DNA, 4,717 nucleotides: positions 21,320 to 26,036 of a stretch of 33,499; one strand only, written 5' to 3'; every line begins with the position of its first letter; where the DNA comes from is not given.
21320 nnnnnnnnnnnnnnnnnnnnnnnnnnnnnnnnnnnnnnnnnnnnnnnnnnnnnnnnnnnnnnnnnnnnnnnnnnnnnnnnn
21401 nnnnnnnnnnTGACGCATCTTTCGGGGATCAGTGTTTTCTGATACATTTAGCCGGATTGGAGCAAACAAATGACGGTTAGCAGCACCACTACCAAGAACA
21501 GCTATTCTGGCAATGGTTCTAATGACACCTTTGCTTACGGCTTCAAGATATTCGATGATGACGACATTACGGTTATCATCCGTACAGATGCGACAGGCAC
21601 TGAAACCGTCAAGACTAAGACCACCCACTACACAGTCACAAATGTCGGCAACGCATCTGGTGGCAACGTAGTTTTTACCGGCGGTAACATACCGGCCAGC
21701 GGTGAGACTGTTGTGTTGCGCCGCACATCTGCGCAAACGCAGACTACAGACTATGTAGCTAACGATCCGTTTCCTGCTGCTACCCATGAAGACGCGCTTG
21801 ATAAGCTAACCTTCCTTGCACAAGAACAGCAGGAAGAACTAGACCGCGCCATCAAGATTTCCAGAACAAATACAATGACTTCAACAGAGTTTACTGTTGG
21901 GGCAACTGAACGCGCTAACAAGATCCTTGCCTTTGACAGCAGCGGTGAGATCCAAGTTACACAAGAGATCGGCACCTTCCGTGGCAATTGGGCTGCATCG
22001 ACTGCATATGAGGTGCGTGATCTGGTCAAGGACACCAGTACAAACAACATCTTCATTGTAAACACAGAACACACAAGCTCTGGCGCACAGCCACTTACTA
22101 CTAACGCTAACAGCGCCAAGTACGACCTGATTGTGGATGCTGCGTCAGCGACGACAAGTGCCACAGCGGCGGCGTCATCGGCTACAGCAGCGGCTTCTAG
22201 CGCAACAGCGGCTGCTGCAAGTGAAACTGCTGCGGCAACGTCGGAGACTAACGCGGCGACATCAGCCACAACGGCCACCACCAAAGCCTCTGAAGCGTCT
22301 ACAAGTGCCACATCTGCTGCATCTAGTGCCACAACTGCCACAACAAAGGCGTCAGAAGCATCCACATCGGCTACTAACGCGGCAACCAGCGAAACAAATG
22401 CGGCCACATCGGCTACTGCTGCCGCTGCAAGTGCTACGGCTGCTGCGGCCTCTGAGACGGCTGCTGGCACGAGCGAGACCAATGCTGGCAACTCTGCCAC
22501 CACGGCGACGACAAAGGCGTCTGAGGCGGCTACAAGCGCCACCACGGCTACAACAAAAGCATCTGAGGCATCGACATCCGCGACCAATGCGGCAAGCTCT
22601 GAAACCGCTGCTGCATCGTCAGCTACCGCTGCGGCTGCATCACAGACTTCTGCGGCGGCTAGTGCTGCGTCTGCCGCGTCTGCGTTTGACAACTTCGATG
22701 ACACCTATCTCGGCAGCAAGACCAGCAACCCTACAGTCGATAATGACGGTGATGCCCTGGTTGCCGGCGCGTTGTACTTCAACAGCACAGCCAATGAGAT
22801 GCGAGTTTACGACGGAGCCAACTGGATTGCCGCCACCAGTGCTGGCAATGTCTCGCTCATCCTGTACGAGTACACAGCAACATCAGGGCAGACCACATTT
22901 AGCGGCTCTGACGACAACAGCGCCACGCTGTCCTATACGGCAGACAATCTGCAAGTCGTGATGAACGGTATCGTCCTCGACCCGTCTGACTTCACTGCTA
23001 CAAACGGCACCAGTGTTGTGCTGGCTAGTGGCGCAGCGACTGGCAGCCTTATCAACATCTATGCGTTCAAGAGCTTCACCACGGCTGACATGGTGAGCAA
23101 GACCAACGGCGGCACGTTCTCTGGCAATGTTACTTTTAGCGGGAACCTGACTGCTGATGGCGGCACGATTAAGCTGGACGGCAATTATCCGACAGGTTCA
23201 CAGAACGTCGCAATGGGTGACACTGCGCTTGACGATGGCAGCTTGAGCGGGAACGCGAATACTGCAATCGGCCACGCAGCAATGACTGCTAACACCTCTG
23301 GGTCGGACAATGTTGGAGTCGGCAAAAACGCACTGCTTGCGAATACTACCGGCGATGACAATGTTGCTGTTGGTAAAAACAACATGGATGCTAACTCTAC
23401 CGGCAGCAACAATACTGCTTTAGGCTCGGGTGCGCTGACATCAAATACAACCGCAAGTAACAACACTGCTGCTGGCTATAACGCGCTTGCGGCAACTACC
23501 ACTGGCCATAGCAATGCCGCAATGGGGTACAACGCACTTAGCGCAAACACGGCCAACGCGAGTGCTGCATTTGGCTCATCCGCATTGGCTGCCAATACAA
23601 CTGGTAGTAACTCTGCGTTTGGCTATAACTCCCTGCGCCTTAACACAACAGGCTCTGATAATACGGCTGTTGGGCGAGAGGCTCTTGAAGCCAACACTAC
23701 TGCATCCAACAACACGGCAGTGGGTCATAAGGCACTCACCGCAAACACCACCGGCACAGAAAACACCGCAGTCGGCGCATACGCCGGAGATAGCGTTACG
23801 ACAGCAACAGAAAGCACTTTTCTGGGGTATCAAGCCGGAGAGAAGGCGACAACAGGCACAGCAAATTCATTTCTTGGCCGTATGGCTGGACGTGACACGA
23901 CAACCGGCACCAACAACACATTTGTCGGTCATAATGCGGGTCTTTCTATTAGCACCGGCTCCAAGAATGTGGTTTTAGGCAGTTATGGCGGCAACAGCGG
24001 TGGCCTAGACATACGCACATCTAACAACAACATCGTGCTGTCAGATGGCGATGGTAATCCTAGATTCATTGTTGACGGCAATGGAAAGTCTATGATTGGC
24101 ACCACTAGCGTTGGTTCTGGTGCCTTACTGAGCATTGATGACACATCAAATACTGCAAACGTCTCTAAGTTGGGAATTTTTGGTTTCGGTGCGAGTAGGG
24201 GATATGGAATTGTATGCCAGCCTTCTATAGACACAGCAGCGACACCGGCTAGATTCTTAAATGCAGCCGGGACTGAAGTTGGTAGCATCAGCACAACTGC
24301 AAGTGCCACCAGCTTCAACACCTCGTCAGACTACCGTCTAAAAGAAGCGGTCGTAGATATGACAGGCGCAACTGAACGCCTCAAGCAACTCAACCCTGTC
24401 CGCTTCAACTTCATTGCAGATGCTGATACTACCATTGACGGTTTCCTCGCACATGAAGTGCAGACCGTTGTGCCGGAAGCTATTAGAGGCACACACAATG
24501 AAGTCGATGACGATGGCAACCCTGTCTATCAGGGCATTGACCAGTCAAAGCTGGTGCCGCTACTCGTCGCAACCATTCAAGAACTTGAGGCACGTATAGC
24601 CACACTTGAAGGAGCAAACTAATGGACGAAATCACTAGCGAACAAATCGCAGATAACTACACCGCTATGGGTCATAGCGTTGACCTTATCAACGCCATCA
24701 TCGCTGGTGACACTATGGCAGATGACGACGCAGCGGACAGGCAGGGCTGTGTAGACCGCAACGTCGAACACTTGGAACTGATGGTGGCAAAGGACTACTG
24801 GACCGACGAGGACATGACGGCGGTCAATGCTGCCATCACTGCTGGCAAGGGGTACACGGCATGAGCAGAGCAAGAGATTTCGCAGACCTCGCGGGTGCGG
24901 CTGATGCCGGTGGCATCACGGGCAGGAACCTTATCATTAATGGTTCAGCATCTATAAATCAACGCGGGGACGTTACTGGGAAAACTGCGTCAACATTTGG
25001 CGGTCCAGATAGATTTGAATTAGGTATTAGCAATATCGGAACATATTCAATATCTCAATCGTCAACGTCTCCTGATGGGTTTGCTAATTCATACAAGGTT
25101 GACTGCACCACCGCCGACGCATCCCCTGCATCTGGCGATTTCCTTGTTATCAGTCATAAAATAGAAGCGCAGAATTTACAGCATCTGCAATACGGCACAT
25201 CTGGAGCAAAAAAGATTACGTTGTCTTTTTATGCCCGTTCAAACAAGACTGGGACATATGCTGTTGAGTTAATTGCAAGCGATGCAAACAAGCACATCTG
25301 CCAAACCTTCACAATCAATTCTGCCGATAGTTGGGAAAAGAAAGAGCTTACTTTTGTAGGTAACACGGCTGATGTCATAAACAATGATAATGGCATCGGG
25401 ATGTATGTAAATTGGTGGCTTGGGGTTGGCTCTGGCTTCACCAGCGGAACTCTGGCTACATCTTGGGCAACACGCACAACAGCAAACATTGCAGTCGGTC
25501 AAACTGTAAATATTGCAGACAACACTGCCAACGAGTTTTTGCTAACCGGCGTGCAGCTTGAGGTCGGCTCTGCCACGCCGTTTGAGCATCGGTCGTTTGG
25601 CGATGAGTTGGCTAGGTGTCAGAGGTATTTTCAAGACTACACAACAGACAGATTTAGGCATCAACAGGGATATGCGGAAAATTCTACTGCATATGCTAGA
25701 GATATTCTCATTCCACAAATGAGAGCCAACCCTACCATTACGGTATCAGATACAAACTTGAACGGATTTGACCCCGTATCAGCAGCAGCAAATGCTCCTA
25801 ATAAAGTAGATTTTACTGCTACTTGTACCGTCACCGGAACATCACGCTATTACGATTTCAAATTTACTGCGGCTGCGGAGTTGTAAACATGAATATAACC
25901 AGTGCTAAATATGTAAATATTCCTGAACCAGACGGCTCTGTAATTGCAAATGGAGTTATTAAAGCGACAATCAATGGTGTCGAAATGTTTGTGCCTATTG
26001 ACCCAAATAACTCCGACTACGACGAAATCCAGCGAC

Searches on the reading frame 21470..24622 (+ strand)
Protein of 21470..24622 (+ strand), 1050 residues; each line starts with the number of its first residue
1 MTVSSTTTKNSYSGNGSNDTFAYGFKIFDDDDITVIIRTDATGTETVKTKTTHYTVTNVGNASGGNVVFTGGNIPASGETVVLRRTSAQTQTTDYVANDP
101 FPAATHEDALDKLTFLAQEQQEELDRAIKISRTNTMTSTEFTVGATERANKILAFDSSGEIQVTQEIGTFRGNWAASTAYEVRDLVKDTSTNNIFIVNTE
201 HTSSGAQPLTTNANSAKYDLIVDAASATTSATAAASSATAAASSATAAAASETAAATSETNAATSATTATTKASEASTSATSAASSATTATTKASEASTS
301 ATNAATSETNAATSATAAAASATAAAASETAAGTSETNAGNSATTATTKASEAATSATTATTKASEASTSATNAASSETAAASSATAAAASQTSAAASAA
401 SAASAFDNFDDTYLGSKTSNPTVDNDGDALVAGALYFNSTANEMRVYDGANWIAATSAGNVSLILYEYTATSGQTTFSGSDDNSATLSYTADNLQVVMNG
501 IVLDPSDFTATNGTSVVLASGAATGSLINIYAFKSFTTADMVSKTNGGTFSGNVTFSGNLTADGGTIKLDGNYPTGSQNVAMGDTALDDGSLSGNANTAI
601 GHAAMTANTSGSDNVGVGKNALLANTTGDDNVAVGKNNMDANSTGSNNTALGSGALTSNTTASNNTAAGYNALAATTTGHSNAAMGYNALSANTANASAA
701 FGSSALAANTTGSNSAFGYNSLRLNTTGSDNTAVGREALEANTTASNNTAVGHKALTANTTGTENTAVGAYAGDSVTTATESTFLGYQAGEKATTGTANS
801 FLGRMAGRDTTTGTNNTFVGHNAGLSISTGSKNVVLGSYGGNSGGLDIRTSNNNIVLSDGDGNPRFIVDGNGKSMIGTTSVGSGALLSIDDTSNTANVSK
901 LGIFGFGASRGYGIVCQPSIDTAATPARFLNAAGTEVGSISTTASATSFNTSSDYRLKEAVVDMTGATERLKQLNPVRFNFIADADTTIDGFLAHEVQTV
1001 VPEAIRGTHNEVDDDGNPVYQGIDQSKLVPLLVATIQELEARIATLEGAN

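Call 7: search_protein_families(library=phrogs, max_evalue=0.001, proteins=[window:21470-24622:+])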
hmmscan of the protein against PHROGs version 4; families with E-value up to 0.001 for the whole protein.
window:21470-24622:+ (1050 aa): 28 families (the best 25 are shown)
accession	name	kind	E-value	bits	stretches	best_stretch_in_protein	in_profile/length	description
phrog_38058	-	tail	7.5e-53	180.8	1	211-545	272-612/708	tail fiber protein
phrog_6002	-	head and packaging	1.1e-48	166.6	5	681-777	701-799/1183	virion structural protein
phrog_23837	-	head and packaging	2.5e-46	159.6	3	716-1047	180-503/507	virion structural protein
phrog_18345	-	tail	4e-42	145.6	1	922-1047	823-947/956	tail fiber protein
phrog_13893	-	tail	1.9e-37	129.9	1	1-162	1-172/648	tail protein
phrog_9942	-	tail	9.1e-34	117.7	1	843-1048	802-1039/1178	tail fiber protein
phrog_19195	-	head and packaging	7e-33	114.4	1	421-1047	854-1416/1425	virion structural protein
phrog_1640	-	tail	1.1e-32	115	1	1-127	1-124/765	tail protein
phrog_22896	-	tail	3.7e-30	105.8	1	930-1047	689-805/808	tail protein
phrog_4636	-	tail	1.8e-29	103.7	3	725-896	232-383/763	tail spike protein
phrog_3279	-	tail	1.3e-25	91.8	1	218-420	111-311/396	tail fiber protein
phrog_5668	-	tail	2.3e-17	63.1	1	932-1048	1445-1556/1567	tail fiber protein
phrog_29482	-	unknown function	4.3e-17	63.2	1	306-459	101-262/477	-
phrog_35823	-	unknown function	5.4e-17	62.2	1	297-455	137-295/1152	-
phrog_17220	-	unknown function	1.5e-15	57.5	1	1-120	1-117/868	-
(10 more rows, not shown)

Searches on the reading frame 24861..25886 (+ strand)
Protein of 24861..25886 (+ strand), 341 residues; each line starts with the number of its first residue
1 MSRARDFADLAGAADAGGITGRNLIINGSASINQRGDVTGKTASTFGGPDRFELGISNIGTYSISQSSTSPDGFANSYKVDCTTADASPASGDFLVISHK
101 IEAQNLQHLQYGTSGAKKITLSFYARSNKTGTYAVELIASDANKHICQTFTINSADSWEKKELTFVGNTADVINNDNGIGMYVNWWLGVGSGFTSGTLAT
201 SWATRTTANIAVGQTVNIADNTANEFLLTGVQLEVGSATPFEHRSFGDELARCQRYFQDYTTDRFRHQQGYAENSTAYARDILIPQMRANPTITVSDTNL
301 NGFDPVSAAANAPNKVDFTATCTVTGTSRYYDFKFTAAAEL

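Call 7: search_protein_families(library=phrogs, max_evalue=0.001, proteins=[window:24861-25886:+])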
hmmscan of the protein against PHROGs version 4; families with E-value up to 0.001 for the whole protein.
window:24861-25886:+ (341 aa): 4 families
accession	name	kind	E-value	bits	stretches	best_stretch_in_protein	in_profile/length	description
phrog_4492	-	tail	3.1e-53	182.3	1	15-340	785-1095/1096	tail fiber protein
phrog_6427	-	unknown function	4.8e-11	42.8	1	144-298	448-601/675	-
phrog_27782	-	unknown function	1.6e-10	41.4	1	19-259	311-541/644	-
phrog_28838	-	unknown function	1.6e-09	37.9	1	206-340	518-659/661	-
